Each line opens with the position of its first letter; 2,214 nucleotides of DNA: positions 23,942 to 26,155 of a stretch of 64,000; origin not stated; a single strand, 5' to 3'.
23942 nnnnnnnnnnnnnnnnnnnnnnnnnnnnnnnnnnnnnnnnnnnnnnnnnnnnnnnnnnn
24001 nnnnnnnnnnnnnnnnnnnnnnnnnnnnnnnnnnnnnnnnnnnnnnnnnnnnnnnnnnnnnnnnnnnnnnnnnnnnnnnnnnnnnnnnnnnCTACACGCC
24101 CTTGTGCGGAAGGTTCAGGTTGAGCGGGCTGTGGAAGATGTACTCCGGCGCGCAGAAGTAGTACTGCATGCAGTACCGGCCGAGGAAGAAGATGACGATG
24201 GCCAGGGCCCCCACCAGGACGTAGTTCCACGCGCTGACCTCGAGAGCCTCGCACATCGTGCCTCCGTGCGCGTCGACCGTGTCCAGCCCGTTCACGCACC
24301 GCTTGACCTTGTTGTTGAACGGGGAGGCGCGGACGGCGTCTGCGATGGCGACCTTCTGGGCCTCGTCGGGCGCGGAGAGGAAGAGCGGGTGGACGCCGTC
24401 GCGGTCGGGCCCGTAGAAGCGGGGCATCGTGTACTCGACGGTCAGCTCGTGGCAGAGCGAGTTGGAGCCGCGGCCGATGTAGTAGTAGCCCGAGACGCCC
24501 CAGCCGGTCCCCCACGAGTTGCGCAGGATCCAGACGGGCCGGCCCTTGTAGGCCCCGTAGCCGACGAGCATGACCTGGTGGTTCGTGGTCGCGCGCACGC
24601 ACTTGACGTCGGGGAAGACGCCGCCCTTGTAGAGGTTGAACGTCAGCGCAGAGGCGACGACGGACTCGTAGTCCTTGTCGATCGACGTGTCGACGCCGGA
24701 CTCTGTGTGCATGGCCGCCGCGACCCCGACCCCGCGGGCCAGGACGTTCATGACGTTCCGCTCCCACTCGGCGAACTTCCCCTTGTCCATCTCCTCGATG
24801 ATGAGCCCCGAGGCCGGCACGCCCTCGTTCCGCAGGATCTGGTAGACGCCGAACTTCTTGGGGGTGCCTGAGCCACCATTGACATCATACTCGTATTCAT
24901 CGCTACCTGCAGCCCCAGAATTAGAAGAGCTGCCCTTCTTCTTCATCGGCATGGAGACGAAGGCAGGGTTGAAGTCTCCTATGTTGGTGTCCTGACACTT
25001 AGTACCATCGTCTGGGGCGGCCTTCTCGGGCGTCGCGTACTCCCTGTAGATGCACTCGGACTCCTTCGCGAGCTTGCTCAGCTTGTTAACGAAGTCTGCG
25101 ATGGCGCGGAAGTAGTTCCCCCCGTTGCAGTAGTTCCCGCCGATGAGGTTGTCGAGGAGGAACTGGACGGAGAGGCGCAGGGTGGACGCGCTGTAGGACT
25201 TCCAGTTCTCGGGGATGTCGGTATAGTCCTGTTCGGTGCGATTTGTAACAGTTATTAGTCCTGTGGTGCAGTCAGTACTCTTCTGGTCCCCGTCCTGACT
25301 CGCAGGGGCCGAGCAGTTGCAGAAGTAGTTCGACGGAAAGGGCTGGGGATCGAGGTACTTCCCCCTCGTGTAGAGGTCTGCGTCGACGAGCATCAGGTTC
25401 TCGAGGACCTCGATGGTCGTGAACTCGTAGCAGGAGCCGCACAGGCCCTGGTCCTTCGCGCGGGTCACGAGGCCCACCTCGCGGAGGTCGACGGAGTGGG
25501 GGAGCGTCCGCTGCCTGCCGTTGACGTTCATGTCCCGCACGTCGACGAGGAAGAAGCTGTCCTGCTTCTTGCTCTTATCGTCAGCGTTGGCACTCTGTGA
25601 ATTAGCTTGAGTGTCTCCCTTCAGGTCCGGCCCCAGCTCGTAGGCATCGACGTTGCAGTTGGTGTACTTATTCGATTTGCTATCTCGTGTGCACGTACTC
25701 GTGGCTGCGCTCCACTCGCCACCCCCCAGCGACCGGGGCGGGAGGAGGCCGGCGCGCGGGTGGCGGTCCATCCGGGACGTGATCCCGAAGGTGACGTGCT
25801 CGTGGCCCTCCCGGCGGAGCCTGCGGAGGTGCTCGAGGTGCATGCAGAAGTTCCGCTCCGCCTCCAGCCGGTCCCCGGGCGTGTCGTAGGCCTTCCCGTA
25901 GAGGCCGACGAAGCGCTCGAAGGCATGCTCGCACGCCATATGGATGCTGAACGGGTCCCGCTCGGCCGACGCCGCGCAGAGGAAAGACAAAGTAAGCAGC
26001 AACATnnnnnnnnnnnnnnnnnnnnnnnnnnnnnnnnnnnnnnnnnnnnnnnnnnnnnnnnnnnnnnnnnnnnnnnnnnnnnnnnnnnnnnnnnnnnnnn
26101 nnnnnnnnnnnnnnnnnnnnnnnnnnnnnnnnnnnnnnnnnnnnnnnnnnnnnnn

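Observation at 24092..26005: Cathepsin L-like protease with a ~100-aa insertion and a C-terminal membrane anchor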

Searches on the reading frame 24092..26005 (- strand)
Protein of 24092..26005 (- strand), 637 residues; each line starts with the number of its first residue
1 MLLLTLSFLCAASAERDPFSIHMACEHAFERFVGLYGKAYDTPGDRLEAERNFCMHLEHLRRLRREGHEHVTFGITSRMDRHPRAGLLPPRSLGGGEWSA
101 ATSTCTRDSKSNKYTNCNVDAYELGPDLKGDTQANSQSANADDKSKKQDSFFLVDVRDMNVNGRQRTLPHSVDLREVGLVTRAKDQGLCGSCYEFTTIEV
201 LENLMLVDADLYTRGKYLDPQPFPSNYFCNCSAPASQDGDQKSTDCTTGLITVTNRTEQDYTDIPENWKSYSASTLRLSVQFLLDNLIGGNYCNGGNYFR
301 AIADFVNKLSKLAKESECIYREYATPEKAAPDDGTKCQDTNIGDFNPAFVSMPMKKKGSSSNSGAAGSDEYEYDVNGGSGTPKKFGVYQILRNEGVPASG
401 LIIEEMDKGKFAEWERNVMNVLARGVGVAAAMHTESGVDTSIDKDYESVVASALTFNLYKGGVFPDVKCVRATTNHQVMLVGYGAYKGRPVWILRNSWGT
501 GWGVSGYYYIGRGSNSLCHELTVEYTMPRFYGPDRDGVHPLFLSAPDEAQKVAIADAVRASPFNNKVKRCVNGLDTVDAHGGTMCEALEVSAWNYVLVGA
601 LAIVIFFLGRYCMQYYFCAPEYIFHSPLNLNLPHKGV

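Call 3: search_protein_families(library=pfam, proteins=[window:24092-26005:-], max_evalue=1)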
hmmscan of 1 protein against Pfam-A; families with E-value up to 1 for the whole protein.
window:24092-26005:- (637 aa): 2 families
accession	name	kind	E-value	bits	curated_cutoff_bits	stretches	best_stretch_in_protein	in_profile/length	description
PF00112.29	Peptidase_C1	-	2e-30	106.9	20.7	2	450-519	142-211/220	Papain family cysteine protease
PF08246.17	Inhibitor_I29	-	0.15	12.8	24.4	1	29-80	1-53/59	Cathepsin propeptide inhibitor domain (I29)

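Call 4: search_solved_structures(query=window:24095-26005:-, max_evalue=0.001, show_alignments=2)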
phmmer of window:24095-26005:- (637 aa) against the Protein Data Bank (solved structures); distinct sequences matched with E-value up to 0.001: 167 (the best 60 are shown).
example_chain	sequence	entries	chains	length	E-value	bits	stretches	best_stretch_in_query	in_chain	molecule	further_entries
8v57_A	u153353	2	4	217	7.8e-23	83.6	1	448-519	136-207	Cathepsin K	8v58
6bki_A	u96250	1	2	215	1.2e-22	82.9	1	448-519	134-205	Cathepsin K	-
5t6u_A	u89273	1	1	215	1.3e-22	82.9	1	448-519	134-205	Cathepsin K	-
3h7d_A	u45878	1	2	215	4e-22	81.2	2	449-519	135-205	Cathepsin K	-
1u9v_A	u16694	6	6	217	1.2e-21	79.6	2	449-519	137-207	Cathepsin K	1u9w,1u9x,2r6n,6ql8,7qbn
9g6a_A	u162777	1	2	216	1.4e-21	79.4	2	449-519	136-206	Cathepsin K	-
6qlm_A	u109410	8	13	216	1.4e-21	79.4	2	449-519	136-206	Cathepsin K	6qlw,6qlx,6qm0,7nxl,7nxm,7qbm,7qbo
1atk_A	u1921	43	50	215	2e-21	78.9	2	449-519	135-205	CATHEPSIN K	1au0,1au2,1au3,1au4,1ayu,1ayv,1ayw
2f7d_A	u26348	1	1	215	2e-21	78.9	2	449-519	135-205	Cathepsin K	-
5tdi_A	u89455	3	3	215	2.2e-21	78.8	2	449-519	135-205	Cathepsin K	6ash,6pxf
1by8_A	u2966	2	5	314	2.4e-21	78.6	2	449-519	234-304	PROTEIN (PROCATHEPSIN K)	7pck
1snk_A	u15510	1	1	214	2.9e-21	78.3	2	449-519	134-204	Cathepsin K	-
1vsn_A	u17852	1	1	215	5.2e-21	77.5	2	449-519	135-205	Cathepsin K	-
3ovz_A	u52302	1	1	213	1.4e-20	76.1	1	449-519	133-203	Cathepsin K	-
5j94_A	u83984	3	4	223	1.8e-20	75.7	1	449-519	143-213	Cathepsin K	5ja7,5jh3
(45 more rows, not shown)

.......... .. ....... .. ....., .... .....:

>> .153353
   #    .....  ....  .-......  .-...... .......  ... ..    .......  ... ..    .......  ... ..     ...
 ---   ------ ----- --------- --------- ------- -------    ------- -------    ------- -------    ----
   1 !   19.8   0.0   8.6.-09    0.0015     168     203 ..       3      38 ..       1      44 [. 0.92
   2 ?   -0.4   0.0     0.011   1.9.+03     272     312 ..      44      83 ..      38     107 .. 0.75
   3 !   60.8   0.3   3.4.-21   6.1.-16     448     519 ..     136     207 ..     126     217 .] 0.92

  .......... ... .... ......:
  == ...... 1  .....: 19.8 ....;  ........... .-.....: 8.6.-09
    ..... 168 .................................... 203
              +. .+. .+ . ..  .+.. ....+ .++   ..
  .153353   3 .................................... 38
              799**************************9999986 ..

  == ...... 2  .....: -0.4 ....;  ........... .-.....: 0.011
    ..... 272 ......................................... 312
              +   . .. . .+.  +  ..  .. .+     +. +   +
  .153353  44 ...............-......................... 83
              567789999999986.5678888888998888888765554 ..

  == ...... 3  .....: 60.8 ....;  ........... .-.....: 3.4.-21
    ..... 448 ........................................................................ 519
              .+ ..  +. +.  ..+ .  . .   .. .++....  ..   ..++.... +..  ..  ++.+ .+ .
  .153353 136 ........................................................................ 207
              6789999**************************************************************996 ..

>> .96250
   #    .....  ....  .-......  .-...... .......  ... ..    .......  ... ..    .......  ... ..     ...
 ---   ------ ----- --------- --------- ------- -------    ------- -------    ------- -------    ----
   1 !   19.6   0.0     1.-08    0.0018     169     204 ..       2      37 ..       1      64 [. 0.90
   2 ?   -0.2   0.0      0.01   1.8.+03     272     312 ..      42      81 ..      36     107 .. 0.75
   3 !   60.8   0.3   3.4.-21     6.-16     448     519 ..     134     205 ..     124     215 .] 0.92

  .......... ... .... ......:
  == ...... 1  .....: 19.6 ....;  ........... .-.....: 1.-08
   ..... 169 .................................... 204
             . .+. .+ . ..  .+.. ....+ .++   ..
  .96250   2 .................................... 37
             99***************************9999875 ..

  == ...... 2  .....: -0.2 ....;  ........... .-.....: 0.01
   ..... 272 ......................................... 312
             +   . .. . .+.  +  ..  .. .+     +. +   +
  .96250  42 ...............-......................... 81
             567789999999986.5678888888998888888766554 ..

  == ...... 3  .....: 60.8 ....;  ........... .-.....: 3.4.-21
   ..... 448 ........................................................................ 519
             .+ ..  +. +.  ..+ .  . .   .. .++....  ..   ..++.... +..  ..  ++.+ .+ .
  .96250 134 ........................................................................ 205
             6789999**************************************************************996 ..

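Call 5: find_homologous_proteins(query=window:24095-26005:-, max_evalue=0.00001)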
Query window:24095-26005:- (637 aa): 26 proteins with E <= 0.00001 among 8000 candidates.
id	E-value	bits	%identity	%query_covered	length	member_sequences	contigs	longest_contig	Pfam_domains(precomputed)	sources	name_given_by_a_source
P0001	0.0e+0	1403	94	100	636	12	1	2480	PF00112.30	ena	-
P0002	0.0e+0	1375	91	100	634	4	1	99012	PF00112.30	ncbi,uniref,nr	ncbi:Cysteine protease [Giardia lamblia P15]|uniref:Cysteine protease n=1 Tax=Giardia intestinalis (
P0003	0.0e+0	1210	80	100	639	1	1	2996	PF00112.30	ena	-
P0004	0.0e+0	1210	81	98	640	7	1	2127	PF00112.30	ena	-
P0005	0.0e+0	1199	79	100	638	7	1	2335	PF00112.30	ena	-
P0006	0.0e+0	1192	80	98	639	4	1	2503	PF00112.30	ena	-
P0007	0.0e+0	1184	80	98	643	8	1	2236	PF00112.30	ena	-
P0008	3.4e-27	113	26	48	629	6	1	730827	PF00112.30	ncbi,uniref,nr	ncbi:Cathepsin_L [Hexamita inflata]|uniref:Cathepsin L n=1 Tax=Hexamita inflata TaxID=28002 RepID=A0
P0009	5.0e-27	112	28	48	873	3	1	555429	PF00112.30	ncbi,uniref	ncbi:Cathepsin_L [Hexamita inflata]|uniref:Cathepsin_L n=1 Tax=Hexamita inflata TaxID=28002 RepID=A0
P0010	1.7e-11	61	46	10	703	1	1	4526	PF00112.30,PF09394.17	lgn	-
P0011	1.4e-9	55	44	10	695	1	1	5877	PF00112.30,PF09394.17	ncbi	ncbi:MAG: C1 family peptidase [Anaerolineae bacterium]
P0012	3.5e-9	53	44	10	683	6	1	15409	PF00112.30,PF09394.17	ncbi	ncbi:MAG: C1 family peptidase [Anaerolineae bacterium]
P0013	4.0e-9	53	43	8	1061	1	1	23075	PF01839.30,PF00112.30,PF13517.13,PF08308.18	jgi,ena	-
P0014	7.7e-9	52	53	9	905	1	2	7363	PF00112.30,PF15780.12,PF15976.12,PF18998.7,PF22544.3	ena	-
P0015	8.0e-9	52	53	9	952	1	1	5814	PF07679.23,PF00112.30,PF13895.13,PF07686.24,PF13927.13,PF00047.32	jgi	jgi:hypothetical protein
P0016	1.4e-8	51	39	10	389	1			PF00112.30,PF08246.18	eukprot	eukprot:Nk52_evm72s2367 gene=Nk52_evmTU72s2367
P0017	1.2e-7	48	46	9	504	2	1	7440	PF00112.30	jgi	-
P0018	1.7e-7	48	49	10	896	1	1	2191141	PF22073.3,PF00112.30,PF15780.12,PF15976.12,PF18998.7,PF22066.3,PF13620.13,PF23759.2,PF22544.3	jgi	jgi:hypothetical protein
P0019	2.2e-7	47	49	10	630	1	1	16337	PF00112.30,PF09394.17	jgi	jgi:predicted secreted protein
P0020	2.5e-7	47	48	10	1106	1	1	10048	PF00112.30,PF09394.17,PF19077.7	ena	-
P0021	7.6e-7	46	48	10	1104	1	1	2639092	PF00112.30,PF09394.17,PF19077.7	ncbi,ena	-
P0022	3.3e-6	44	37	13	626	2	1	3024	PF00112.30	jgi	jgi:hypothetical protein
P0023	3.8e-6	43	49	9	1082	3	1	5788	PF00112.30,PF18998.7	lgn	-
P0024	6.8e-6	43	40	14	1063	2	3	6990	PF01839.30,PF00112.30,PF11949.15,PF13517.13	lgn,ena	-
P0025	7.4e-6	42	39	9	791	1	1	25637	PF21027.4,PF00112.30,PF22352.3,PF17963.8,PF17803.8,PF02010.22,PF18911.7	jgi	jgi:C1A family cysteine protease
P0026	9.2e-6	42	39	11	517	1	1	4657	PF00112.30,PF00404.25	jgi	jgi:hypothetical protein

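Call 6: list_cluster_members(proteins=[window:24095-26005:-, P0001, P0003])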
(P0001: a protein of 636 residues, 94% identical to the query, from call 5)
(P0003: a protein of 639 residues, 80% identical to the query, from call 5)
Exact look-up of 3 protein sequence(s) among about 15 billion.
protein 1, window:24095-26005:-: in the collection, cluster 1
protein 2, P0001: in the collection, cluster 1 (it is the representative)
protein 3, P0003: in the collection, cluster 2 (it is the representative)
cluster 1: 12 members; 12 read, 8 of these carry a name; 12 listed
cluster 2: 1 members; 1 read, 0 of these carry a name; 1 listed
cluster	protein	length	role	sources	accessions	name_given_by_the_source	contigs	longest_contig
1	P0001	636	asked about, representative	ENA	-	-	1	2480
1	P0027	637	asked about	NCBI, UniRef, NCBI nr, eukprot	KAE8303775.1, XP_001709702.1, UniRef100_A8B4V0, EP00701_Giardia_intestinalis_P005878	Cysteine protease [Giardia duodenalis] | Cysteine protease n=1 Tax=Giardia intestinalis (strain ATCC 50803 / WB clone C6) ... | Cysteine protease [Giardia intestinalis]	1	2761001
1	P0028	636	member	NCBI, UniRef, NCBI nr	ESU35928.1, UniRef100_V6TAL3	Cysteine protease, papain family [Giardia duodenalis] | Cysteine protease, papain family n=1 Tax=Giardia intestinalis TaxID=5741 ... | Cysteine protease, papain family [Giardia intestinalis]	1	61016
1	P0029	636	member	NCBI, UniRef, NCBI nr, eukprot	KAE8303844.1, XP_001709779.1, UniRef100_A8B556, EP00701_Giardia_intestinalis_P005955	Cysteine protease [Giardia duodenalis] | Cysteine protease n=1 Tax=Giardia intestinalis (strain ATCC 50803 / WB clone C6) ... | Cysteine protease [Giardia intestinalis]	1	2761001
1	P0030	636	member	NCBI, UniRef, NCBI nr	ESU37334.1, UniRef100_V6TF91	Cysteine protease, papain family [Giardia duodenalis] | Cysteine protease, papain family n=1 Tax=Giardia intestinalis TaxID=5741 ... | Cysteine protease, papain family [Giardia intestinalis]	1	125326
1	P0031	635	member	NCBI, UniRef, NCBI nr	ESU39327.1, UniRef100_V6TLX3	Cysteine protease, papain family [Giardia duodenalis] | Cysteine protease, papain family n=1 Tax=Giardia intestinalis TaxID=5741 ... | Cysteine protease, papain family [Giardia intestinalis]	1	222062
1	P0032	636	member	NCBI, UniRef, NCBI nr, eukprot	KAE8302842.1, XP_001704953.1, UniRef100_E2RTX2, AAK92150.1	Cysteine protease [Giardia duodenalis] | Cysteine protease n=2 Tax=Giardia intestinalis TaxID=5741 RepID=E2RTX2_GIAIC | Cysteine protease [Giardia intestinalis]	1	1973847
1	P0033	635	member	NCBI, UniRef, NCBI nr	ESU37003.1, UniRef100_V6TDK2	Papain family cysteine protease [Giardia duodenalis] | Papain family cysteine protease n=1 Tax=Giardia intestinalis TaxID=5741 RepID=V6TDK2_GIAIN | Papain family cysteine protease [Giardia intestinalis]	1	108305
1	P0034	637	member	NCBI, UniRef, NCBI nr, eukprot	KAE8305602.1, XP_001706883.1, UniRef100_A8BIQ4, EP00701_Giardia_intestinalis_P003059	Cysteine protease [Giardia duodenalis] | Cysteine protease n=1 Tax=Giardia intestinalis (strain ATCC 50803 / WB clone C6) ... | Cysteine protease [Giardia intestinalis]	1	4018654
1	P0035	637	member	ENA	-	-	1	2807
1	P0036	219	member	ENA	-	-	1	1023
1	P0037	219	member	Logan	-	-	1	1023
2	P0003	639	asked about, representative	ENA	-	-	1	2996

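Call 16: find_encoding_contigs(protein=P0029, flank=8000, max_places=3)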
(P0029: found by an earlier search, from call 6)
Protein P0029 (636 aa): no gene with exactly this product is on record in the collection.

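Call 17: find_encoding_contigs(protein=P0002, flank=8000, max_places=3)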
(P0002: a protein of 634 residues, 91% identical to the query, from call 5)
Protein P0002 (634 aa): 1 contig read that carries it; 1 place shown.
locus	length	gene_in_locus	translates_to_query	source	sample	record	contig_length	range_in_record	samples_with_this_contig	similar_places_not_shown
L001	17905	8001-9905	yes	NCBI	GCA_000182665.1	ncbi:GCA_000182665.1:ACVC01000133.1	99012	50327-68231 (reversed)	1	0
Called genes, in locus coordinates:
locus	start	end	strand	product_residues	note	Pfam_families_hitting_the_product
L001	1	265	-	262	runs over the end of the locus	PF01467:CTP_transf_like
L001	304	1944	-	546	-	PF00155:Aminotran_1_2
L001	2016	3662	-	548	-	PF01336:tRNA_anti-codon, PF00152:tRNA-synt_2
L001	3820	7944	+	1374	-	PF00008:EGF (faint), PF07974:EGF_2 (faint), PF23106:EGF_Teneurin (faint), PF25024:EGF_TEN (faint)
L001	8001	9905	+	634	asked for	PF00112:Peptidase_C1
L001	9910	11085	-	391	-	PF00271:Helicase_C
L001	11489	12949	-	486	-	-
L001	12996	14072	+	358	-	-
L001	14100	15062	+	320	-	-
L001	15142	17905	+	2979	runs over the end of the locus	PF20416:UTP20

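Call 18: find_encoding_contigs(protein=P0008, flank=4000, max_places=2)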
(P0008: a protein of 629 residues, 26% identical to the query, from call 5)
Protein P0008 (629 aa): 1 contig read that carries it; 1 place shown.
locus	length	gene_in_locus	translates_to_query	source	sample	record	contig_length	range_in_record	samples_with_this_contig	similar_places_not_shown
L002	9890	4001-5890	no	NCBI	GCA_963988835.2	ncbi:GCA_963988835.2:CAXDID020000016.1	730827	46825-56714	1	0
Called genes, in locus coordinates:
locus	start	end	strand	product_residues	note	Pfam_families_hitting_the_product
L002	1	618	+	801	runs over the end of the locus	PF00226:DnaJ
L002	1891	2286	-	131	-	-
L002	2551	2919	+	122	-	-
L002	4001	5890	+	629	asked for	PF00112:Peptidase_C1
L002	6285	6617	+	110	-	-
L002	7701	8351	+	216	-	-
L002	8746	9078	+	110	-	-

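Call 19: find_encoding_contigs(protein=P0032, flank=8000, max_places=3)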
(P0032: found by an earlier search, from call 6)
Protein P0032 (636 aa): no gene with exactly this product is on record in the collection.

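Call 20: find_encoding_contigs(protein=P0034, flank=8000, max_places=3)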
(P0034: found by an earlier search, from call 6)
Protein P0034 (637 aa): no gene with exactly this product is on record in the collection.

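Call 27: search_protein_representatives(protein=window:24095-26005:-)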
Query: 637 residues. Proteins with E-value up to 0.001 (for the whole library): 16478; up to 1e-10: 2246; up to 1e-30: 12. The best 150 are listed.
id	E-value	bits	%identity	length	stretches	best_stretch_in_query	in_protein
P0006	0.0e+00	1191.9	81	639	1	1-636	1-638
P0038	1.0e-67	245.1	37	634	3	406-633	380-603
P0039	1.5e-58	214.8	34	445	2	265-620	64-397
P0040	5.0e-52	193.2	36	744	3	265-616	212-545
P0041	1.1e-48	182.2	35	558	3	406-620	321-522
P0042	2.1e-37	144.9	34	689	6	449-517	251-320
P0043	1.5e-35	138.8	41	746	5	456-511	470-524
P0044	1.5e-34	135.5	40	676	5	448-517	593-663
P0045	3.6e-34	134.3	30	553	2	407-624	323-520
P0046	1.4e-33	132.3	33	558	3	451-622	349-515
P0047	2.9e-32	128.0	33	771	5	455-520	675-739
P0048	3.1e-32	127.9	41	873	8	471-514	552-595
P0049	2.0e-29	118.6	42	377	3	396-528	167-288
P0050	1.1e-28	116.1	39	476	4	418-531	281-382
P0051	2.2e-28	115.1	41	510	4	456-521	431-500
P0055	2.6e-27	111.6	37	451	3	419-626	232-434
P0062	6.5e-26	107.0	40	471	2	420-600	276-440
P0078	4.2e-21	91.1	36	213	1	455-619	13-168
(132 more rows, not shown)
